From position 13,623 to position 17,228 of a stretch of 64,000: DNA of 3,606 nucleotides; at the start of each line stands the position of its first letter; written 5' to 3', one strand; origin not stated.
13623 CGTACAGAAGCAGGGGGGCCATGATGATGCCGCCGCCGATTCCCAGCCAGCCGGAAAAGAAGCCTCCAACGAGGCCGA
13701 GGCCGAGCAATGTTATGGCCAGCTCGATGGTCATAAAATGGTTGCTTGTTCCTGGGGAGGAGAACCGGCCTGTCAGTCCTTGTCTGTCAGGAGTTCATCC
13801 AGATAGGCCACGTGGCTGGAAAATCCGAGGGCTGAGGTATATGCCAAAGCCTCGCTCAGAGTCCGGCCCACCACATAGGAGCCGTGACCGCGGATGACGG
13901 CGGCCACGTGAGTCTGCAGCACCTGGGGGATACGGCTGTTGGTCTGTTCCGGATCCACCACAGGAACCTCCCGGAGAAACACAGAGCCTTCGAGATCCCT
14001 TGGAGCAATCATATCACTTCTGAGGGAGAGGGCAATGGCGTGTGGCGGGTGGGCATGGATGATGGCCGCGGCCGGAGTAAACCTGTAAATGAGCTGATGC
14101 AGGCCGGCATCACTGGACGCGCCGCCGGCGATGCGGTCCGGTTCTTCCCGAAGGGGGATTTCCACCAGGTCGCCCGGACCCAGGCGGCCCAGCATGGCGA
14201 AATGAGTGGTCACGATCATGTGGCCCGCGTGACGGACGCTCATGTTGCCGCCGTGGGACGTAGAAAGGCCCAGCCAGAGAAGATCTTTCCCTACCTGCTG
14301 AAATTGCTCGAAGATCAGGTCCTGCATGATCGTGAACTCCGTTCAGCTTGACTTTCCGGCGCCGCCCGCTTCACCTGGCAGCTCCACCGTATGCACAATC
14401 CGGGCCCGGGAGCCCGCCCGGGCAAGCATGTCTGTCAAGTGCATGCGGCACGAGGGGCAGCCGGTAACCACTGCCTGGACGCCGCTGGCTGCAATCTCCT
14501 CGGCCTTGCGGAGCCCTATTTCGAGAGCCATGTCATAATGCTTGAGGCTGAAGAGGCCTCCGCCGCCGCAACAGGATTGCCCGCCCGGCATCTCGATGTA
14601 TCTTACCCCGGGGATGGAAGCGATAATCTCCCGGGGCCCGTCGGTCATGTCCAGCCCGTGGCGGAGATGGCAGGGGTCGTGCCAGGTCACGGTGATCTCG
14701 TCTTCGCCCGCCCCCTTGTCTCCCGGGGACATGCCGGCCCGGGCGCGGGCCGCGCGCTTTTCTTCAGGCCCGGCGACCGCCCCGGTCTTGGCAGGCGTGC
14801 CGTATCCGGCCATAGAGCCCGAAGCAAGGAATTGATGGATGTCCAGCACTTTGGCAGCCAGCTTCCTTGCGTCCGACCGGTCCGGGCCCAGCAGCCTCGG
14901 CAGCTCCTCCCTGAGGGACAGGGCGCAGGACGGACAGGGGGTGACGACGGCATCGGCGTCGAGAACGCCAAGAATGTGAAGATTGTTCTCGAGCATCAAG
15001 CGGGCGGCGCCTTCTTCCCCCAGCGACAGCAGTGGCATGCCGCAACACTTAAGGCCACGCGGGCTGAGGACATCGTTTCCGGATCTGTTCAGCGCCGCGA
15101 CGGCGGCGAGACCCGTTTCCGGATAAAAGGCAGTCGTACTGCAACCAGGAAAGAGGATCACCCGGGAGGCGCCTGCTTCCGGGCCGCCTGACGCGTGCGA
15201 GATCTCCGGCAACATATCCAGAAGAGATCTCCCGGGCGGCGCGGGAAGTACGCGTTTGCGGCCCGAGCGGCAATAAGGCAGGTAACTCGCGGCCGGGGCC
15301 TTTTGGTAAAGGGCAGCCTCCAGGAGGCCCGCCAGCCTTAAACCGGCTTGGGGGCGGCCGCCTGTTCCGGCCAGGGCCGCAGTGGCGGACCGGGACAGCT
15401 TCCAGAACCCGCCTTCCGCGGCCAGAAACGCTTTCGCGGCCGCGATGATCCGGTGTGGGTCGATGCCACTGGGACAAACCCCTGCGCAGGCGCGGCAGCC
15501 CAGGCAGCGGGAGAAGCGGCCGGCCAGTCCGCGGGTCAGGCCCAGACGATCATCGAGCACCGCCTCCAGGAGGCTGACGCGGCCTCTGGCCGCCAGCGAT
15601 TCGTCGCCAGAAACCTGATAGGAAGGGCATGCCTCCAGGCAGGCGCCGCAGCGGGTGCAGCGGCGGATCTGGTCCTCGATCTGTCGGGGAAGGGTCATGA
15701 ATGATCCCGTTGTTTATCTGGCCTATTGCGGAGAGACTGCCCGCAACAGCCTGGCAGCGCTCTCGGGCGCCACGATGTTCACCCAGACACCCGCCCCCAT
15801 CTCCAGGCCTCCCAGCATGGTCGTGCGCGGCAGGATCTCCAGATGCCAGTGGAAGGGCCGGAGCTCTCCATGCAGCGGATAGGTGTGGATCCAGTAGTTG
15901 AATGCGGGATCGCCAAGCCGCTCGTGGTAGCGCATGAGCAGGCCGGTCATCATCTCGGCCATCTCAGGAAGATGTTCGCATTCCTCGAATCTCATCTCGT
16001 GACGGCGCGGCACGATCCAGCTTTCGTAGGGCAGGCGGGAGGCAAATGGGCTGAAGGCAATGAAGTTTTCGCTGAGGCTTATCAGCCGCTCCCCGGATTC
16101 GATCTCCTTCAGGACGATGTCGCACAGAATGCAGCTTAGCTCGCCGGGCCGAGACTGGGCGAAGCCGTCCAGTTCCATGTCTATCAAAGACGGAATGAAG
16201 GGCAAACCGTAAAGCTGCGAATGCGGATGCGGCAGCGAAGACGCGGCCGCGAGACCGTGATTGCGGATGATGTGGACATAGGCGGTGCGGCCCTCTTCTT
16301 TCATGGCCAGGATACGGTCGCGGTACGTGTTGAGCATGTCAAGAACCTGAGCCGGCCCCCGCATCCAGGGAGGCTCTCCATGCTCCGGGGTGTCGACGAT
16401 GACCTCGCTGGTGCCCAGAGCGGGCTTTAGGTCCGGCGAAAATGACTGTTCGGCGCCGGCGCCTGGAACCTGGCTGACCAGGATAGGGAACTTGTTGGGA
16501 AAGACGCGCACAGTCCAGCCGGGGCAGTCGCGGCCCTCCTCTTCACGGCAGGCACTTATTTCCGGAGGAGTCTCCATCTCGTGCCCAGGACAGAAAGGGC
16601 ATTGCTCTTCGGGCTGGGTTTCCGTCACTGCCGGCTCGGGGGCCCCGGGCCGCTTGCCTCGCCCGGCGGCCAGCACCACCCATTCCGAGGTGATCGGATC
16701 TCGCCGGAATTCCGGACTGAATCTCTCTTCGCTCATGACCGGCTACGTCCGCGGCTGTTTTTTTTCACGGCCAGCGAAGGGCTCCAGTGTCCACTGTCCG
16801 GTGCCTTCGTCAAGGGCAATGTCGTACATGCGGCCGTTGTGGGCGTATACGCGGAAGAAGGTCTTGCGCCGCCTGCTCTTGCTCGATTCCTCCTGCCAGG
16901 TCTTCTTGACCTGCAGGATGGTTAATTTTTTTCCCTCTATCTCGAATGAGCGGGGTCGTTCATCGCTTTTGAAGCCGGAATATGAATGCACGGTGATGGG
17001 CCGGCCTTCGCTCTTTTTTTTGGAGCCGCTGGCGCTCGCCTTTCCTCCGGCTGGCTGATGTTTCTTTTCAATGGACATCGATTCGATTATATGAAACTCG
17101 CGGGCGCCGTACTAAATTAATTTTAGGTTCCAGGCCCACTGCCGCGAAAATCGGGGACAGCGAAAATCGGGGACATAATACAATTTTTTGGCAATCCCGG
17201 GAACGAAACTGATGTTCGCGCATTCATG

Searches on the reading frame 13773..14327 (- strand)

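Call 3: search_protein_families(library=pfam, proteins=[window:13773-14327:-], max_evalue=0.01)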
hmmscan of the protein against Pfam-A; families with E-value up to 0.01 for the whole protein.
window:13773-14327:- (184 aa): 1 family
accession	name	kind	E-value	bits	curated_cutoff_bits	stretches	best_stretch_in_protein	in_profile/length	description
PF00596.27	Aldolase_II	-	5e-27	95.4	22.2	1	8-172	2-180/183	Class II Aldolase and Adducin N-terminal domain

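Call 4: search_protein_families(library=ncbifam, proteins=[window:13773-14327:-], max_evalue=0.01)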
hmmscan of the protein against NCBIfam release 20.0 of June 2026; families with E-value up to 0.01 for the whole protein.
window:13773-14327:- (184 aa): 22 families
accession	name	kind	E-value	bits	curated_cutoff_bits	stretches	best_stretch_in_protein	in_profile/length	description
NF006413.0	PRK08660.1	equivalog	7.4e-46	156.3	203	1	7-182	4-182/184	aldolase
NF004492.0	PRK05834.1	equivalog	3.4e-14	52.8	139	1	27-182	28-192/197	hypothetical protein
NF006208.0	PRK08333.1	equivalog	6.6e-13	48.7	267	1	20-175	20-181/189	aldolase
NF006672.0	PRK09220.1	equivalog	1.1e-12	47.8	226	1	17-169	23-195/209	methylthioribulose 1-phosphate dehydratase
TIGR03328.1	salvage_mtnB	equivalog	3.3e-12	46.3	137.05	1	11-169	3-183/194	methylthioribulose 1-phosphate dehydratase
NF043034.1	OxoTetrPhDc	equivalog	3.6e-12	46.5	250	1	7-164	7-175/205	3-oxo-tetronate 4-phosphate decarboxylase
NF040649.1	FucA_Meth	equivalog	7.2e-12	45.6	250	1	24-178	21-177/179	L-fuculose phosphate aldolase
NF053831.1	RU1PAldHalo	equivalog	1.1e-09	38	300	1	22-166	20-171/208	ribulose-1-phosphate aldolase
NF005123.0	PRK06557.1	subfamily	6.2e-09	35.8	251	1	12-162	19-180/223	L-ribulose-5-phosphate 4-epimerase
TIGR04506.1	F_threo_transal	equivalog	4.1e-06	25.8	650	1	7-123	453-571/609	fluorothreonine transaldolase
NF005484.0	PRK07090.1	equivalog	5.6e-05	22.5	261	1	75-164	103-200/260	aldolase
NF005984.0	PRK08087.1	subfamily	7.2e-05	22.6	264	1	15-107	16-108/215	L-fuculose-phosphate aldolase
NF005186.0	PRK06661.1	equivalog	0.00014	21.6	339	1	77-168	82-181/235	hypothetical protein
NF004855.0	PRK06208.1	subfamily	0.00033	20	255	1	76-176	118-226/274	class II aldolase/adducin family protein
NF005302.0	PRK06833.1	equivalog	0.0005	19.6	264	1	8-103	9-108/214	L-fuculose-phosphate aldolase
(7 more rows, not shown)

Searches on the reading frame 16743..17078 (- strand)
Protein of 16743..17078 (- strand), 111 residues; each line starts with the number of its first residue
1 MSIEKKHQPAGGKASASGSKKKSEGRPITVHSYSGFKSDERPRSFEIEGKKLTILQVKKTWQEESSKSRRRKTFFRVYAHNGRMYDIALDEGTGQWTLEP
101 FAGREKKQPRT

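Call 6: search_protein_families(library=pfam, proteins=[window:16743-17078:-], max_evalue=0.00001)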
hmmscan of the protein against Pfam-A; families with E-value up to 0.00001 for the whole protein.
window:16743-17078:- (111 aa): 1 family
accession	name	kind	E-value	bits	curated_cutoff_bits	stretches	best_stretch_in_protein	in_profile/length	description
PF20114.4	DUF6504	-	3e-07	31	24.2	1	35-98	20-98/103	Domain of unknown function (DUF6504)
